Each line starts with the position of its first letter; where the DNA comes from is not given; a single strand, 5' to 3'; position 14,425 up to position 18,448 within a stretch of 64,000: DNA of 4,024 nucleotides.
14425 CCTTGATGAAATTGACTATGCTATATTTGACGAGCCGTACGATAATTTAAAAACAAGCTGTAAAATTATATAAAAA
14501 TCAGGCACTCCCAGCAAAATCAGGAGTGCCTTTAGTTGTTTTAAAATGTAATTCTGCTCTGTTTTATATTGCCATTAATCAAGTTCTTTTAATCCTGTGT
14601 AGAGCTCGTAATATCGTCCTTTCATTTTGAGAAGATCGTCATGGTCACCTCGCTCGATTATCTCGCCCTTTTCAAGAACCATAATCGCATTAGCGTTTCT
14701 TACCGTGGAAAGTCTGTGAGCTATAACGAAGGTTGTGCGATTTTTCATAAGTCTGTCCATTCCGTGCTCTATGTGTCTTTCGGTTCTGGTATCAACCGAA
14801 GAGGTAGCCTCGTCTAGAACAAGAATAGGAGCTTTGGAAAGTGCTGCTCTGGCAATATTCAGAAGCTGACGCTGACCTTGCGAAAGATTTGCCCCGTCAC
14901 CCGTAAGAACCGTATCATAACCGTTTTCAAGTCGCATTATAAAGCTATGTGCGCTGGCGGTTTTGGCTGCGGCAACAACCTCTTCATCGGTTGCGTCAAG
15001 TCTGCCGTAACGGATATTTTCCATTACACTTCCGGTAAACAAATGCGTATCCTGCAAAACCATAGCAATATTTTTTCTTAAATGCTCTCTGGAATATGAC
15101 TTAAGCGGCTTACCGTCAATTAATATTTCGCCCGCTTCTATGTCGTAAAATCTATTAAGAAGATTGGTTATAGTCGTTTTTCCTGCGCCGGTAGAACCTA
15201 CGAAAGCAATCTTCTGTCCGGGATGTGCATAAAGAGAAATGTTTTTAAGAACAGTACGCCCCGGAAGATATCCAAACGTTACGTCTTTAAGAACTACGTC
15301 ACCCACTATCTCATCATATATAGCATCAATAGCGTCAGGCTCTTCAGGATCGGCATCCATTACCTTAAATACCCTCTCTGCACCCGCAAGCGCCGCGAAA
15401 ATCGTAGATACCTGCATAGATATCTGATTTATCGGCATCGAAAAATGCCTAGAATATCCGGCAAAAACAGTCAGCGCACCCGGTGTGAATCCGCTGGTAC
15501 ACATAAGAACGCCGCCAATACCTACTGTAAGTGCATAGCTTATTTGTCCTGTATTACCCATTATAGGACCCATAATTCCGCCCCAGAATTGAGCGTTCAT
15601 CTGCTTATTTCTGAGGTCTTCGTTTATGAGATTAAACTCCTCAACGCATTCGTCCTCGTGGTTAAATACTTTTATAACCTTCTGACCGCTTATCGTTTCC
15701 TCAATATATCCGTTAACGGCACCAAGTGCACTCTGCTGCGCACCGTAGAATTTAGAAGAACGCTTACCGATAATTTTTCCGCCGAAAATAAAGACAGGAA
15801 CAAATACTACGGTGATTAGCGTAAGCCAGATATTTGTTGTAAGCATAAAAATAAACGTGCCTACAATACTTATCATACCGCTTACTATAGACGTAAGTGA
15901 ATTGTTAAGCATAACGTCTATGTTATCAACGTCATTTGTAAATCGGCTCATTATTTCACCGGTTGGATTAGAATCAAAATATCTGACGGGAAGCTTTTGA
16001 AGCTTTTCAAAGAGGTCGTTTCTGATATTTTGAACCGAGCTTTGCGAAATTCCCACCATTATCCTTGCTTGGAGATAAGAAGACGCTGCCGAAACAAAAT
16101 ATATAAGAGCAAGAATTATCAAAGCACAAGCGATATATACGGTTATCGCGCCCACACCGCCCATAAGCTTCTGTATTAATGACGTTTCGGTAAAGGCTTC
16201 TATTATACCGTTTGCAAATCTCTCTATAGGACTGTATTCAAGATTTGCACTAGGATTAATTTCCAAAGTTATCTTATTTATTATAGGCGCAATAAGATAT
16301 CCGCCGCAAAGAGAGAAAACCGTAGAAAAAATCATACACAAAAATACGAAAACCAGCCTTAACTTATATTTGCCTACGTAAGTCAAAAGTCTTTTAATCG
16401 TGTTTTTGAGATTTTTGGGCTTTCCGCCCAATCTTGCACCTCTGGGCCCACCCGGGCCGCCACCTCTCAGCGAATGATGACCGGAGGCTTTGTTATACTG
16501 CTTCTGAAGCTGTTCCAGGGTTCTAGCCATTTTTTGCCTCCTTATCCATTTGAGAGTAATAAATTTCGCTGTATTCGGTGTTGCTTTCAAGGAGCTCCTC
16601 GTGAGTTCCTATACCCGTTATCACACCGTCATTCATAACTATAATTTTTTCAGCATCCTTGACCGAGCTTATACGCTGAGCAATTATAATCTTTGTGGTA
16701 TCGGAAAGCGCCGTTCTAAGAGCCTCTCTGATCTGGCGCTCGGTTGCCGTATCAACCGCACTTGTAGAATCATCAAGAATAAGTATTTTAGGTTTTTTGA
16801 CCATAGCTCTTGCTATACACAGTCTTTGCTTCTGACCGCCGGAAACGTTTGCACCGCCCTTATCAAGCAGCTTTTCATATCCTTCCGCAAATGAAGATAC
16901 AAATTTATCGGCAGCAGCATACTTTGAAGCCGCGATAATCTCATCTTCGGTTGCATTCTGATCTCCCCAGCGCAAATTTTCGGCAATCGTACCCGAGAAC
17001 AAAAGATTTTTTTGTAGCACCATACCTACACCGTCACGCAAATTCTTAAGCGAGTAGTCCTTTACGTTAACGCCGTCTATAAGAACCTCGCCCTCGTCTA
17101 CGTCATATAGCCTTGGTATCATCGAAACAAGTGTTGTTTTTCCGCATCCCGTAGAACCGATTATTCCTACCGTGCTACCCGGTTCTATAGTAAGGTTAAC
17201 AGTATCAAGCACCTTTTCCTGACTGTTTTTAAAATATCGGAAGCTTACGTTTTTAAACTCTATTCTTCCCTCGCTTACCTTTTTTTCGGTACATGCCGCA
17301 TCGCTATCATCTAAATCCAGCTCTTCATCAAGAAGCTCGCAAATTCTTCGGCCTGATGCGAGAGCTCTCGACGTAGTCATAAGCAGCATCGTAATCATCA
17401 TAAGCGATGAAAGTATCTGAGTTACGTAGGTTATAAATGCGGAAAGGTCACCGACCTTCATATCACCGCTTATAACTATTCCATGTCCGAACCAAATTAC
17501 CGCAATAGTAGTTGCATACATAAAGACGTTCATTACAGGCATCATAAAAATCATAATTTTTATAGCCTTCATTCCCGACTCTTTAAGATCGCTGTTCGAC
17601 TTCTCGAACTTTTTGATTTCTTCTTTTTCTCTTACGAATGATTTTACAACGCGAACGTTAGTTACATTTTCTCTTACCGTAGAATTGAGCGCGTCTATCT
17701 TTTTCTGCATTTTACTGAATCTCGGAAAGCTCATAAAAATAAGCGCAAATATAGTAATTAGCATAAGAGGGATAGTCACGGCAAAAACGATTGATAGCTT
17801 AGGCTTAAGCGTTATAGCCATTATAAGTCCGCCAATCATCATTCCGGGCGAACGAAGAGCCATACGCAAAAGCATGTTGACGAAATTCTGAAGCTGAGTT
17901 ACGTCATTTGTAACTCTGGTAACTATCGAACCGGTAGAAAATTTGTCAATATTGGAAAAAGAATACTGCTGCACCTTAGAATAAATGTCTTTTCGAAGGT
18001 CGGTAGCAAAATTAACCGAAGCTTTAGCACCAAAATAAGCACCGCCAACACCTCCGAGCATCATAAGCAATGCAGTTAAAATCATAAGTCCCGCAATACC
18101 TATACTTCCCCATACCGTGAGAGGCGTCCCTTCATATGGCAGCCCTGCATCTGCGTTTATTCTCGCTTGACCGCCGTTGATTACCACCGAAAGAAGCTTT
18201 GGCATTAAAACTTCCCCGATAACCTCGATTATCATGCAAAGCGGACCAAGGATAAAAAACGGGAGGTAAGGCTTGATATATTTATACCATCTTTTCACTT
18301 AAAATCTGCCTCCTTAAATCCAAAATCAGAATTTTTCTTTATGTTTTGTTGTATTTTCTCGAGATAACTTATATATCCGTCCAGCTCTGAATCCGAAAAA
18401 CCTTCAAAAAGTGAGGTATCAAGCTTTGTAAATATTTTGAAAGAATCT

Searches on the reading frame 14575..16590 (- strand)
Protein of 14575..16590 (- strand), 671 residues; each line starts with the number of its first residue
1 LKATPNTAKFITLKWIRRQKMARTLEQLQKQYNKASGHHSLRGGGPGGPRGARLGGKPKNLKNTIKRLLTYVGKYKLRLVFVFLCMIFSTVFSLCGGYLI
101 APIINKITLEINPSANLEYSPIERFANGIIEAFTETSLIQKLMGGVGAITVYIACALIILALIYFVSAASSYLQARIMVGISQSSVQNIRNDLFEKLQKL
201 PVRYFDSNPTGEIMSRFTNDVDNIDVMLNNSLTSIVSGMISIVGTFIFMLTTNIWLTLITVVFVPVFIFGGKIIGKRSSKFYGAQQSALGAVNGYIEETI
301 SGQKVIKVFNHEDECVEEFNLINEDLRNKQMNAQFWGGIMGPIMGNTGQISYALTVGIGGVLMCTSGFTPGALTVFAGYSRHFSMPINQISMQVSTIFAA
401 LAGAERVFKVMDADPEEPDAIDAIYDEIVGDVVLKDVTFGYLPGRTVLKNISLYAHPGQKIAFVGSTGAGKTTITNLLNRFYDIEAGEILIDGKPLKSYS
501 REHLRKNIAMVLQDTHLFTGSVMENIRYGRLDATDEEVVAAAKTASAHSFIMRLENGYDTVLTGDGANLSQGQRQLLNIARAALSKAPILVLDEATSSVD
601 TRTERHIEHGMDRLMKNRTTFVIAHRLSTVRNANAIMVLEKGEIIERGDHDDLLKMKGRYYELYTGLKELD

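Call 62: search_protein_families(library=pfam, proteins=[window:14575-16590:-], max_evalue=0.00001)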
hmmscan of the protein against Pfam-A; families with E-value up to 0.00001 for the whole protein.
window:14575-16590:- (671 aa): 3 families
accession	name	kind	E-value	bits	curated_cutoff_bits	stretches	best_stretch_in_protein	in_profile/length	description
PF00664.28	ABC_membrane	-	1.6e-51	176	28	1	80-386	2-273/274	ABC transporter transmembrane region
PF00005.33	ABC_tran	-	1.5e-31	110.3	25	1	448-597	1-137/137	ABC transporter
PF02463.25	SMC_N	-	4.7e-06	26.6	40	0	460-639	135-211/220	RecF/RecN/SMC N terminal domain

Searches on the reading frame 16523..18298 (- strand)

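Call 62: search_protein_families(library=pfam, proteins=[window:16523-18298:-], max_evalue=0.00001)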
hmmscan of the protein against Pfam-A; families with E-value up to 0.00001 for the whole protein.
window:16523-18298:- (591 aa): 2 families
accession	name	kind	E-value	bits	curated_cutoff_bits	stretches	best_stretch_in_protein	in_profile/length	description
PF00664.28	ABC_membrane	-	9.6e-50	170.2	28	1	16-298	2-273/274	ABC transporter transmembrane region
PF00005.33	ABC_tran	-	1.3e-32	113.7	25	1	364-513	1-137/137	ABC transporter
